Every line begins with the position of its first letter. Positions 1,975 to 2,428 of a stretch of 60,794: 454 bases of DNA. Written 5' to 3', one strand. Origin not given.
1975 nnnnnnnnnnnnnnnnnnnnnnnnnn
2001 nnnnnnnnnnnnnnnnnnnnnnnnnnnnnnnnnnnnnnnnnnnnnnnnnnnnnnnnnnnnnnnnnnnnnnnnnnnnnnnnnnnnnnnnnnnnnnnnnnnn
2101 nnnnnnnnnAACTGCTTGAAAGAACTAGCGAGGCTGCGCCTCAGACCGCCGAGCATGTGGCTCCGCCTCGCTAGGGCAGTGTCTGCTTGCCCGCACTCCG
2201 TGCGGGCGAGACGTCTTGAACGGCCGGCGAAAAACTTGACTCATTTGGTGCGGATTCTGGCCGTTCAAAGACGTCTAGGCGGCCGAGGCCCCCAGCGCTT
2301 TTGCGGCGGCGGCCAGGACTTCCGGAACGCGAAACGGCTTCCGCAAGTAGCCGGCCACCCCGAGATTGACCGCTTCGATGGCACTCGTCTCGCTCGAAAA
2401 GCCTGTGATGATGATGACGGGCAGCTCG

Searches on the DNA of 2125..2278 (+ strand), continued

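Call 66: search_with_rna_model(model_id=R1, sources=[L057, L058, L059, L060, L061, L062, L063, L064, L065, L066, L067, L068, L069, L070, L071, L072, L073, L074, L075, L076, L077, L078, L079, L080, L081, L082, L083, L084, L085, L086, L087, L088, L089, L090, L091, L092, L093, L094, L095, L096, L097, L098, L099, L100, L101, L102, L103, L104, L105, L106, L107, L108, L109, L110, L111, L112, L113, L114, L115, L116, L117, L118, L119, L120, L121, L122, L123, L124, L125, L126, L127, L128, L129, L130, L131, L132, L133, L134, L135, L136], max_evalue=1e-8)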
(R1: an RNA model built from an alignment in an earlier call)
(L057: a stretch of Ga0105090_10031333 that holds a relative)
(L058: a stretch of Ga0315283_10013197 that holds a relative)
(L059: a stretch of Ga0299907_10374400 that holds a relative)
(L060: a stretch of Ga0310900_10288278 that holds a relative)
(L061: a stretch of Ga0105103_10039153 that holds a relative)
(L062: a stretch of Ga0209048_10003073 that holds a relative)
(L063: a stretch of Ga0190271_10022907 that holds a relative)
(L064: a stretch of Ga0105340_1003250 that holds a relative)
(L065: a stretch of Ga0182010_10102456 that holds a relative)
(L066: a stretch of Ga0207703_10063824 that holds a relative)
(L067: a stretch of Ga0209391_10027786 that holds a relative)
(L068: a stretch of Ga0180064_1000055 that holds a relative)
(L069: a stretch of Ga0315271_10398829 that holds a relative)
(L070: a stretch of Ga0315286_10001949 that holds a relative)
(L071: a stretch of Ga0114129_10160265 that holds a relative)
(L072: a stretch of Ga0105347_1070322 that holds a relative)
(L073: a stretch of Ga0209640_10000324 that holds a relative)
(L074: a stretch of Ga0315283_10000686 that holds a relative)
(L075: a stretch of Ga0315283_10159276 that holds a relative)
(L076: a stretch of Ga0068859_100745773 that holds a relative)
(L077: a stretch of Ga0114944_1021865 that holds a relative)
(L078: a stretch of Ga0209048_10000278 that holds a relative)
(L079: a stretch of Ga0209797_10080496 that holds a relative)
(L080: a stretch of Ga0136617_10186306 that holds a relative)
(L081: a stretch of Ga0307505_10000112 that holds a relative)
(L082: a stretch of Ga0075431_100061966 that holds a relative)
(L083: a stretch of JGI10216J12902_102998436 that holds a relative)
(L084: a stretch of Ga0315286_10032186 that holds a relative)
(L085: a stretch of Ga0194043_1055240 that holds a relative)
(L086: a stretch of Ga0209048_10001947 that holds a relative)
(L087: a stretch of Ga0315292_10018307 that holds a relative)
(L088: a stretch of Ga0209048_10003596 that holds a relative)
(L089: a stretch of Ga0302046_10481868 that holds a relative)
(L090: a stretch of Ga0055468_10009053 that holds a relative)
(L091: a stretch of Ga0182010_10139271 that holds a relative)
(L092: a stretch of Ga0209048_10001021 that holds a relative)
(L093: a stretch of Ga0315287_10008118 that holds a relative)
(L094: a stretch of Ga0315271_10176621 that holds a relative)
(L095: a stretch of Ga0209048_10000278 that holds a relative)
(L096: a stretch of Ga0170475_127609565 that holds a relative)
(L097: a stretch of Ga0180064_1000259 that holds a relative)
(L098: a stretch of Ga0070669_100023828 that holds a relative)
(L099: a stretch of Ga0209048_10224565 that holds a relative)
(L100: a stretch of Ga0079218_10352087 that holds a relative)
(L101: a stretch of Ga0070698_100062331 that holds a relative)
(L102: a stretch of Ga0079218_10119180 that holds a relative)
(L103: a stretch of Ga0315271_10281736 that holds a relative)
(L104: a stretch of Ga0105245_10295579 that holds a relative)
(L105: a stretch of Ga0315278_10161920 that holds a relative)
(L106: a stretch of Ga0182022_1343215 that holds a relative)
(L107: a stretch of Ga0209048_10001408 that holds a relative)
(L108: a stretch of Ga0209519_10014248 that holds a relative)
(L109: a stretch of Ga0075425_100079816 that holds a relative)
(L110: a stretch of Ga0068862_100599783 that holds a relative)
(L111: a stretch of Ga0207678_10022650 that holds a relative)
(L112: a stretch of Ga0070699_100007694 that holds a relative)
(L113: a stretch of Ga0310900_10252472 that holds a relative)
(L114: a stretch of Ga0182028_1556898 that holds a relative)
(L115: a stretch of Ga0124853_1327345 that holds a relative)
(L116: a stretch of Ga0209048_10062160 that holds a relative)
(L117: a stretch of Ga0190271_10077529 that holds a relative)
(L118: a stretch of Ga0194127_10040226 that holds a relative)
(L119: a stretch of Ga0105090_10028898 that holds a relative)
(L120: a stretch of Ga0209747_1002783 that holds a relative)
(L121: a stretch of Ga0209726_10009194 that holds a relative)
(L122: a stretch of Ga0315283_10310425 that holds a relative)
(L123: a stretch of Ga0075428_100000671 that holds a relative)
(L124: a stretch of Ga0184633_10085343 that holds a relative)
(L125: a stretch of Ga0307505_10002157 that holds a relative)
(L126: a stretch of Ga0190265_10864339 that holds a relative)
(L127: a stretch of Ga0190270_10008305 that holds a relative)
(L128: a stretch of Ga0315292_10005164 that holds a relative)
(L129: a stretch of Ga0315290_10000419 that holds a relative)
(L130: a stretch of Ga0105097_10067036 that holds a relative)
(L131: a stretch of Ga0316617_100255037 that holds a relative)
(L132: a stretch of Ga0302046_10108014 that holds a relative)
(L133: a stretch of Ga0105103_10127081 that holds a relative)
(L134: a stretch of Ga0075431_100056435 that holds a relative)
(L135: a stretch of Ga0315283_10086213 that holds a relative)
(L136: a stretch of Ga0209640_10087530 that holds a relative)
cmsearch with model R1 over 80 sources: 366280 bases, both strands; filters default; matches with E-value up to 1e-8: 87.
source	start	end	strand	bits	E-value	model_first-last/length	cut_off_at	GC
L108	3205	3358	+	174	3.1e-43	1-160/160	no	0.6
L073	569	722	-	169.4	5e-42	1-160/160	no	0.62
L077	330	491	+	160.1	1.3e-39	1-160/160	no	0.63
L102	2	154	-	158.8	2.8e-39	1-160/160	no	0.6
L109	2194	2356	-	158.7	3e-39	1-160/160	no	0.6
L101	2593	2746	-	153.2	8.2e-38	1-160/160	no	0.6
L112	2389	2542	-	153.2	8.2e-38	1-160/160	no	0.6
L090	275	429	+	152.1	1.6e-37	1-160/160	no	0.63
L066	1938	2100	-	150.6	3.8e-37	1-160/160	no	0.58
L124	985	1136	+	150.4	4.3e-37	1-160/160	no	0.57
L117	1051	1205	-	146.7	3.9e-36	1-160/160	no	0.6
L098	2830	2981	-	144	1.9e-35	1-160/160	no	0.62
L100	831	982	+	143.4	2.9e-35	1-160/160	no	0.58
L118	2974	3135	+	143.2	3.2e-35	1-160/160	no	0.63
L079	415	567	-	142.6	4.5e-35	1-160/160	no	0.63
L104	1111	1270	-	139.7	2.7e-34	1-160/160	no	0.59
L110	811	965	+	138.9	4.2e-34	1-160/160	no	0.61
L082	1605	1757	+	137.2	1.2e-33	1-160/160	no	0.62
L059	923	1080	+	136.4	1.9e-33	1-160/160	no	0.65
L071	328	479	+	133.7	9.8e-33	1-160/160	no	0.61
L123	11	162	-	133.7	9.8e-33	1-160/160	no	0.61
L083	856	1009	-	133.1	1.4e-32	1-160/160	no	0.64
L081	1177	1324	+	132.4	2.1e-32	1-160/160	no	0.64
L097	1969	2118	-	131.1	4.4e-32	1-160/160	no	0.61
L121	608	750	-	126.2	8.5e-31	1-160/160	no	0.61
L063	934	1091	+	123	5.8e-30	1-160/160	no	0.6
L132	1755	1910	-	120.6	2.4e-29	1-160/160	no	0.63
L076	211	366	+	118.2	1e-28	1-160/160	no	0.62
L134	3727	3875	+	117.2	1.8e-28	1-160/160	no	0.62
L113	1093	1245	-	116.1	3.7e-28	1-160/160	no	0.64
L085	602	765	-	112.2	3.6e-27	1-160/160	no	0.67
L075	1225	1394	-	112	4.1e-27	1-160/160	no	0.64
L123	2510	2654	+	111.1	7.3e-27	1-160/160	no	0.63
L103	14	182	-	109.8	1.5e-26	1-160/160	no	0.64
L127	2707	2854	+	109.8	1.6e-26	1-160/160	no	0.61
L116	2697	2867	+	109.8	1.6e-26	1-160/160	no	0.64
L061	1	253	-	109.7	1.7e-26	1-160/160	no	0.63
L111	1573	1727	+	107.5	6.2e-26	1-160/160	no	0.63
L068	693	852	+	106.4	1.2e-25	1-160/160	no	0.66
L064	1928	2081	-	106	1.6e-25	1-160/160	no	0.6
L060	560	713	+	105.7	1.8e-25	1-160/160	no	0.62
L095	9555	9731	+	100.5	4.1e-24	1-160/160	no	0.62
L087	1850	2028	-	99.9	6e-24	1-160/160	no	0.62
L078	8332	8512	+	99.7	6.8e-24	1-160/160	no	0.63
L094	40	222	+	98.6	1.3e-23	1-160/160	no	0.63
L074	2419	2598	+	95.7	7.2e-23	1-160/160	no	0.66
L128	2230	2409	+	95.7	7.2e-23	1-160/160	no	0.66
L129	6807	6986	+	95.7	7.2e-23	1-160/160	no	0.66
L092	9329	9509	+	95.6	7.5e-23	1-160/160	no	0.66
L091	194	389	-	95.6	7.6e-23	1-160/160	no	0.66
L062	14504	14681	-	94.9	1.2e-22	1-160/160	no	0.65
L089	103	297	+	94.4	1.6e-22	1-160/160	no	0.67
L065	955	1119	+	94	2e-22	1-160/160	no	0.62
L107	9174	9355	+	94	2e-22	1-160/160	no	0.65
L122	348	527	-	93.6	2.6e-22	1-160/160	no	0.64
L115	1518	1693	+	93.4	2.9e-22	1-160/160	no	0.65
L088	1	177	-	93.3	3.1e-22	1-159/160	3'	0.63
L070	10512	10672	+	92.7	4.3e-22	1-160/160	no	0.62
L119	2784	2966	+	92.7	4.3e-22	1-160/160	no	0.66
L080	1590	1734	-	92.6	4.7e-22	1-160/160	no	0.54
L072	1158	1282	-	90.6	1.5e-21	38-160/160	5'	0.64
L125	1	115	+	90.5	1.7e-21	44-160/160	5'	0.57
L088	4587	4767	+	88.6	5e-21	1-160/160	no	0.64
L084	77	238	-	88.6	5.1e-21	1-160/160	no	0.65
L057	902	1080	+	87.2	1.2e-20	1-160/160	no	0.66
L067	1994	2172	-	86.9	1.4e-20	1-160/160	no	0.64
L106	84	266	+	86.4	1.9e-20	1-160/160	no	0.64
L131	1161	1324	+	85.5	3.3e-20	1-160/160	no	0.61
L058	3634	3794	-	80.5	6.4e-19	1-160/160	no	0.62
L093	1132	1292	+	80.5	6.4e-19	1-160/160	no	0.62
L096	1045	1150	-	78.7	2e-18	1-160/160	no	0.57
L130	1462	1642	+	78.5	2.2e-18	1-160/160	no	0.66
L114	822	983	+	75.3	1.5e-17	1-160/160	no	0.62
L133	1259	1338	-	73.4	4.5e-17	82-160/160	5'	0.54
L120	1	132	+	70.8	2.2e-16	47-160/160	5'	0.62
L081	5778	5879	-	67.4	1.6e-15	1-160/160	no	0.7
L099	1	142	+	63.8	1.4e-14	8-160/160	5'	0.63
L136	2621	2688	-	59.6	1.8e-13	92-160/160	5'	0.46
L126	950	1027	-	57.3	7.3e-13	82-160/160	5'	0.54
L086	5921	6012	-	54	5.2e-12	78-160/160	5'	0.57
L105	1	115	+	48.7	1.2e-10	58-160/160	5'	0.65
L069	1069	1152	-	48.7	1.2e-10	86-160/160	5'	0.56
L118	3067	3225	-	46.7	4.1e-10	1-160/160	no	0.6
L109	2113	2264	+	44.2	1.8e-09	1-160/160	no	0.62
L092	1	95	-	43.1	3.4e-09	1-160/160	no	0.68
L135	2227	2368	+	42.1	6.3e-09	1-160/160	no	0.56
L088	4688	4817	-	41.6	8.7e-09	1-160/160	no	0.59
